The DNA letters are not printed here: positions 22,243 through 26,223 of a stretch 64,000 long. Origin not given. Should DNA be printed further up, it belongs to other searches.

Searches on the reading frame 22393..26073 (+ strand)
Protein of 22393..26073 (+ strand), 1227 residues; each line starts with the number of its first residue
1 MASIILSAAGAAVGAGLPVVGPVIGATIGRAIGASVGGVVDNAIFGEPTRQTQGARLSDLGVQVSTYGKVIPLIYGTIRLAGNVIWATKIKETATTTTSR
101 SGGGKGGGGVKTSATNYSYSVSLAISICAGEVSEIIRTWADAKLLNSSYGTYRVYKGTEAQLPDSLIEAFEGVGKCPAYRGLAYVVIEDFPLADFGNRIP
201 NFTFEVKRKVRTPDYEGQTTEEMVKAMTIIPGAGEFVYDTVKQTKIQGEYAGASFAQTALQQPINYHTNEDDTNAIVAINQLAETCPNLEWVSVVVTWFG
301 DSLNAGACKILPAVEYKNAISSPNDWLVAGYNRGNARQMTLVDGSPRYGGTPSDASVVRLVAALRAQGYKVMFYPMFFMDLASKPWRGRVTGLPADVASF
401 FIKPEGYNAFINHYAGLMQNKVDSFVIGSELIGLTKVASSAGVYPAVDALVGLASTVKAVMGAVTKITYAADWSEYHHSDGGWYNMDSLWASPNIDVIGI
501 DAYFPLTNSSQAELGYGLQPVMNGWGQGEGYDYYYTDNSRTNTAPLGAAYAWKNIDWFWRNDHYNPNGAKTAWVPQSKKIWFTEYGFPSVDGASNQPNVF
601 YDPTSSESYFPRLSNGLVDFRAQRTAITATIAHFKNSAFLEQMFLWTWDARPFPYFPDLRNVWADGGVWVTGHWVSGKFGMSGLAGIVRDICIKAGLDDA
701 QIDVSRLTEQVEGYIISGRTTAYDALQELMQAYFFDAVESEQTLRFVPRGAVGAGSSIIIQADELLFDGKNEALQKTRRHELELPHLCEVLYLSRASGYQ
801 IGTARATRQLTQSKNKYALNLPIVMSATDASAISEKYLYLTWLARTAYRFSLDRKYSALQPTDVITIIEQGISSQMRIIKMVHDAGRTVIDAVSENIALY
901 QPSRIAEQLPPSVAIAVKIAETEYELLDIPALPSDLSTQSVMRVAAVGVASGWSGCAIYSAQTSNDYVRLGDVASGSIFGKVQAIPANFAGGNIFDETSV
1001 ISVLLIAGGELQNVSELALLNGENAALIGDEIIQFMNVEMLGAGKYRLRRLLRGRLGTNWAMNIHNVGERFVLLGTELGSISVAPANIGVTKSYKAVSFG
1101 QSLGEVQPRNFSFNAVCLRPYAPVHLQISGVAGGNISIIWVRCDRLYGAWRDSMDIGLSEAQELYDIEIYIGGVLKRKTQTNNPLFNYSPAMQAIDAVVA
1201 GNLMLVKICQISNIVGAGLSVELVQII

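Call 85: search_protein_families(library=pfam, proteins=[window:22393-26073:+], max_evalue=0.0001)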
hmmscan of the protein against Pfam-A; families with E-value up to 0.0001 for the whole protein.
window:22393-26073:+ (1227 aa): 4 families
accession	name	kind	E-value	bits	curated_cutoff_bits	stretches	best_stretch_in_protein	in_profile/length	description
PF13547.12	GTA_TIM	-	1.3e-66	225.5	27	1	406-657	2-299/299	GTA TIM-barrel-like domain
PF13550.12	Phage-tail_3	-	3.1e-34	118.7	23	1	718-879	2-160/164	Putative phage tail protein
PF23666.2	Rcc01698_C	-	2e-24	86.2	27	1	984-1072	8-98/98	Rcc01698-like, C-terminal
PF22612.2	GH113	-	2.9e-09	37.1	27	1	349-437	53-143/289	Glycoside Hydrolase Family 113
